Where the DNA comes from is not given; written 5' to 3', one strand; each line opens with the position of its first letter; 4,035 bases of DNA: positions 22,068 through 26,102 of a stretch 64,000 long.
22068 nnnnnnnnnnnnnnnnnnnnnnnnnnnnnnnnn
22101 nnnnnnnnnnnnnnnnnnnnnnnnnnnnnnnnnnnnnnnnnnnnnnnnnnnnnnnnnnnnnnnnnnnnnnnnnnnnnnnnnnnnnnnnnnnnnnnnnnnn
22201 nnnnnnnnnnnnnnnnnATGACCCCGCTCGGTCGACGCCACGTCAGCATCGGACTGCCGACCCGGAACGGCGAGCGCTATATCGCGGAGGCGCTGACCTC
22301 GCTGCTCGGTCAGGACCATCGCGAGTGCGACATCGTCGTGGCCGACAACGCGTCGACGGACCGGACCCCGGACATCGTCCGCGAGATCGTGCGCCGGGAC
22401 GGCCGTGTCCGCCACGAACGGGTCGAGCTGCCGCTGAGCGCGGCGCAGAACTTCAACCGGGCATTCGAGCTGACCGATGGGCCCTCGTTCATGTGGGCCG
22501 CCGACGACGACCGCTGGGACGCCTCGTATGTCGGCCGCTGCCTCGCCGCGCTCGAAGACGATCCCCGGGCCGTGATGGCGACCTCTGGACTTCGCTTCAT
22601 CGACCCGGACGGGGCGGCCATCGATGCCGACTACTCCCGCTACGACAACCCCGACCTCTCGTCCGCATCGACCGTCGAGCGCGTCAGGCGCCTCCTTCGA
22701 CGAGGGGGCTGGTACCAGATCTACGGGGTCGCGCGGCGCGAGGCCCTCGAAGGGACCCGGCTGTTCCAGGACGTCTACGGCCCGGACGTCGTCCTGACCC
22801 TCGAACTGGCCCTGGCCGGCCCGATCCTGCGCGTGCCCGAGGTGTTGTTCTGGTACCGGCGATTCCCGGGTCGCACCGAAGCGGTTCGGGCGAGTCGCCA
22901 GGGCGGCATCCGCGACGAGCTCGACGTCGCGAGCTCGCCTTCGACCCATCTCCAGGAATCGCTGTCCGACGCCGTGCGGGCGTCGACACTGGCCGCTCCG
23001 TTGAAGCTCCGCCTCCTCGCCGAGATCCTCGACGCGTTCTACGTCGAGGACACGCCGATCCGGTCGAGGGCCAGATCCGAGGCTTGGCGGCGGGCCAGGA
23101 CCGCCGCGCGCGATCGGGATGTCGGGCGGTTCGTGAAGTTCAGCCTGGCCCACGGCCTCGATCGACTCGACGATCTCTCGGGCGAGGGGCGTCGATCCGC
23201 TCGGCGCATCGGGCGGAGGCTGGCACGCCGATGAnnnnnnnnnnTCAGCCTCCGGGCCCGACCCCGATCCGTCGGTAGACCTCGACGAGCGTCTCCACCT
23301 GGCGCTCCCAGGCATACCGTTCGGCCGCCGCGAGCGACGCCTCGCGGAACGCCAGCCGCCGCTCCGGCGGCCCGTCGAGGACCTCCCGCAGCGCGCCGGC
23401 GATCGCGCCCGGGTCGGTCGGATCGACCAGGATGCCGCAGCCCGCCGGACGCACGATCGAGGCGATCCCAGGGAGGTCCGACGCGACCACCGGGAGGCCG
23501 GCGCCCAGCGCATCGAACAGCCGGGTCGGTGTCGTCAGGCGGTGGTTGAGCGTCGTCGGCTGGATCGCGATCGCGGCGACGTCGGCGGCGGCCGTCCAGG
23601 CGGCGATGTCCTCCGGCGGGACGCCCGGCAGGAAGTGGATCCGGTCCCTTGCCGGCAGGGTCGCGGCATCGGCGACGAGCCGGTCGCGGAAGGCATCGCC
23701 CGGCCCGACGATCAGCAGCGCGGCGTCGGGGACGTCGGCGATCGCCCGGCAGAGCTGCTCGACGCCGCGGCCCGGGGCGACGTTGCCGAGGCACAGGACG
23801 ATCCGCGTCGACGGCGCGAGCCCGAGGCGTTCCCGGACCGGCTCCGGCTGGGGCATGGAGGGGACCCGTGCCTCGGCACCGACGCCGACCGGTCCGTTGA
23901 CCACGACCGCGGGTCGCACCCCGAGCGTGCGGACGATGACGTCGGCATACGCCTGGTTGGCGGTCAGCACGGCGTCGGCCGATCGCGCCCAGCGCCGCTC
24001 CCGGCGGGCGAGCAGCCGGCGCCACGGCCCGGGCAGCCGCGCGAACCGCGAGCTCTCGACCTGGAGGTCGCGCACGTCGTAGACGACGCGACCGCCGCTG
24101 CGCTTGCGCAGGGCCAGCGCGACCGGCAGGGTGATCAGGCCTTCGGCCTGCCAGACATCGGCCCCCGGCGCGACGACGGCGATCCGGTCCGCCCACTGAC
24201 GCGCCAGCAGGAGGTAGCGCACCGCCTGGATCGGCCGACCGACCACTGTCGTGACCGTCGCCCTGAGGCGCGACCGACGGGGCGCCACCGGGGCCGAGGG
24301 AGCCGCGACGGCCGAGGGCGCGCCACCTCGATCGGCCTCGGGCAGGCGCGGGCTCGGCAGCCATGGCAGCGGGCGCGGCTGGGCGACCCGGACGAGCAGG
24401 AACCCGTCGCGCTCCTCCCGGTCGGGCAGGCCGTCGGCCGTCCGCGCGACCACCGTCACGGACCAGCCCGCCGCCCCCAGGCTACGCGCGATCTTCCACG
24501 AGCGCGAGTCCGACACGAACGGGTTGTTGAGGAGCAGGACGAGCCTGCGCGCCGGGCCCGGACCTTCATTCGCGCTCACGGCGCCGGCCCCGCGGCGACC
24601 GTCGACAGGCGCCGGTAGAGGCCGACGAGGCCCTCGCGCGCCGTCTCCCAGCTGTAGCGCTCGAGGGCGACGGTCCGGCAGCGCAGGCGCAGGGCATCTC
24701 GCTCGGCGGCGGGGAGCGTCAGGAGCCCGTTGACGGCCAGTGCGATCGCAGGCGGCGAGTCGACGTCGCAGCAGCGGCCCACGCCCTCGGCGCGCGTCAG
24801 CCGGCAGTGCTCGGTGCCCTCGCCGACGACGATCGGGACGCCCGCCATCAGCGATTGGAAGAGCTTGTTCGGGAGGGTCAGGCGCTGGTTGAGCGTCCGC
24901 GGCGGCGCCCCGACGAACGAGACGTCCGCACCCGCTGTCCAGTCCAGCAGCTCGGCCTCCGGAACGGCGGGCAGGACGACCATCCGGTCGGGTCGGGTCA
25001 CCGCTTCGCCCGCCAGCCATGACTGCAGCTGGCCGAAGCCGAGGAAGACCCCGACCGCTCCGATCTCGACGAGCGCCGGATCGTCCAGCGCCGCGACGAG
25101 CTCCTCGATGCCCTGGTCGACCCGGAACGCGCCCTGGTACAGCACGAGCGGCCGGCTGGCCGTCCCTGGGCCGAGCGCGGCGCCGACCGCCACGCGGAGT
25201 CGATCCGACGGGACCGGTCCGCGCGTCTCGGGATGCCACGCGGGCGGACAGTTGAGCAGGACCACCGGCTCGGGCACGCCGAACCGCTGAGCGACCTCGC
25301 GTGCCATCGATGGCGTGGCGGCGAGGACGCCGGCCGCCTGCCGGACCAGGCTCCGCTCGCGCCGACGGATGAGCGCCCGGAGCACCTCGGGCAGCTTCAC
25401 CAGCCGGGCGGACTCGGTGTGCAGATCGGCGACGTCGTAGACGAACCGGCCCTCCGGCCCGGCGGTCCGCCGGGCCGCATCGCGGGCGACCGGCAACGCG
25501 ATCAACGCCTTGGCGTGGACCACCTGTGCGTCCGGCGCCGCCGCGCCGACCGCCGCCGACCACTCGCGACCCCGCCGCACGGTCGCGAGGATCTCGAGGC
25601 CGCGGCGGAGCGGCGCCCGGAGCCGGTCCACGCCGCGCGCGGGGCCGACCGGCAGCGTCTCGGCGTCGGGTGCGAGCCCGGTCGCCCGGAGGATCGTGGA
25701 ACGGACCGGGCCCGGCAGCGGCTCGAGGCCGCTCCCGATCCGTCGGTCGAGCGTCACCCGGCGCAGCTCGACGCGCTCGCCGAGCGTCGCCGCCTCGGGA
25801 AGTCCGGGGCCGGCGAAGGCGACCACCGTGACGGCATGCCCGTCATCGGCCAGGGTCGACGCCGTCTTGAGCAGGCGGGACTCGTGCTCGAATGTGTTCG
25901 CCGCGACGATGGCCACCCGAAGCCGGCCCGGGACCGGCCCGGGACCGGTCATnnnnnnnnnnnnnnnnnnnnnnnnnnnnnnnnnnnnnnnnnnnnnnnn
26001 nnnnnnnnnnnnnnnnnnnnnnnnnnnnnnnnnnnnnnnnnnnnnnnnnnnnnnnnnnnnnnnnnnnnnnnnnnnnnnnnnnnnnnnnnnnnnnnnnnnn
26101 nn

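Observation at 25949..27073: DegT-family homolog with the PLP-binding lysine loop deleted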

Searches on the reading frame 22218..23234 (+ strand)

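Call 31: search_protein_families(library=pfam, proteins=[window:22218-23234:+], max_evalue=0.001)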
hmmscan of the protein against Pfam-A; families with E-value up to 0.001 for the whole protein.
window:22218-23234:+ (338 aa): 2 families
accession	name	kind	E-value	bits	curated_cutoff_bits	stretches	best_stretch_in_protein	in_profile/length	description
PF00535.33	Glycos_transf_2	-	3.5e-20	73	23.3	1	10-123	1-114/168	Glycosyl transferase family 2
PF13641.12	Glyco_tranf_2_3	-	1.2e-05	25.9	27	1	10-201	4-198/230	Glycosyltransferase like family 2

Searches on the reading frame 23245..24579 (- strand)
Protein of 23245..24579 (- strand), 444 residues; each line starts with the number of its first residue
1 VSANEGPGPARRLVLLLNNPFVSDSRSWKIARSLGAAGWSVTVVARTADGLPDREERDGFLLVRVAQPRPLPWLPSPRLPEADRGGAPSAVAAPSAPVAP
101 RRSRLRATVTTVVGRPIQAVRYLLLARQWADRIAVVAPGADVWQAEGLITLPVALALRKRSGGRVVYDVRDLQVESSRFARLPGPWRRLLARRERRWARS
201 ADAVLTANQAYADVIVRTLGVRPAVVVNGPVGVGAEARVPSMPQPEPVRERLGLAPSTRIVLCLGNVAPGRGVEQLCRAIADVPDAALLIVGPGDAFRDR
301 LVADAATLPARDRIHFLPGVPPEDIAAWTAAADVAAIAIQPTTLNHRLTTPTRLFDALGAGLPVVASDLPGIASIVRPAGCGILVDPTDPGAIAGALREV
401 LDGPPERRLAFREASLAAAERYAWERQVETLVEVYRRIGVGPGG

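Call 31: search_protein_families(library=pfam, proteins=[window:23245-24579:-], max_evalue=0.001)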
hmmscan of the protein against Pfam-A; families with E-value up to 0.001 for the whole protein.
window:23245-24579:- (444 aa): 5 families
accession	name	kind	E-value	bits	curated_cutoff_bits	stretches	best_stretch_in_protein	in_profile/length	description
PF13692.12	Glyco_trans_1_4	-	3.4e-21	76.4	27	1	259-402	2-141/142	Glycosyl transferases group 1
PF00534.26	Glycos_transf_1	-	1.2e-20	74.2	26.4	1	249-414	6-168/172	Glycosyl transferases group 1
PF13439.12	Glyco_transf_4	-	7e-10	39.6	28.5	1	91-228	24-164/170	Glycosyltransferase Family 4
PF13524.12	Glyco_trans_1_2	-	1.7e-07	31.8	25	1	274-432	3-143/144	Glycosyl transferase-like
PF13579.12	Glyco_trans_4_4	-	5.7e-07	30.4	29.7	1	28-227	8-153/158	Glycosyl transferase 4-like domain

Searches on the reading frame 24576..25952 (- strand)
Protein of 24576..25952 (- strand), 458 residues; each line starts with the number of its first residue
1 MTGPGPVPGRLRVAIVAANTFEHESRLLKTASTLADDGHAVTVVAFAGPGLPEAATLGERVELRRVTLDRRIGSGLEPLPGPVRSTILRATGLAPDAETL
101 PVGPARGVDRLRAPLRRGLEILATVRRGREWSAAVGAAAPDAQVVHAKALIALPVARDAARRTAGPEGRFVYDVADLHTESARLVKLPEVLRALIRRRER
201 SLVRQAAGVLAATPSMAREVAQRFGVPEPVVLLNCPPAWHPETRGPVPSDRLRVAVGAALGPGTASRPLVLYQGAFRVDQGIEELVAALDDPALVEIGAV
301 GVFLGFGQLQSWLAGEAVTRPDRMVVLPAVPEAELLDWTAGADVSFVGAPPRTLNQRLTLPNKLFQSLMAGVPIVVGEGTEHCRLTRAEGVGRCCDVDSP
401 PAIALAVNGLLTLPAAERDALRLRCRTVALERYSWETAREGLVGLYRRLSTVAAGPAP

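Call 31: search_protein_families(library=pfam, proteins=[window:24576-25952:-], max_evalue=0.001)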
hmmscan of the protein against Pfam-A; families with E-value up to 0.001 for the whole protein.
window:24576-25952:- (458 aa): 3 families
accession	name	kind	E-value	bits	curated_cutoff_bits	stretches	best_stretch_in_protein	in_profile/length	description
PF13439.12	Glyco_transf_4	-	2.1e-09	38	28.5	1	27-232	8-161/170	Glycosyltransferase Family 4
PF13579.12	Glyco_trans_4_4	-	2.3e-05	25.3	29.7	1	26-233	6-155/158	Glycosyl transferase 4-like domain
PF13692.12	Glyco_trans_1_4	-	0.00027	21.6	27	1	268-411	2-140/142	Glycosyl transferases group 1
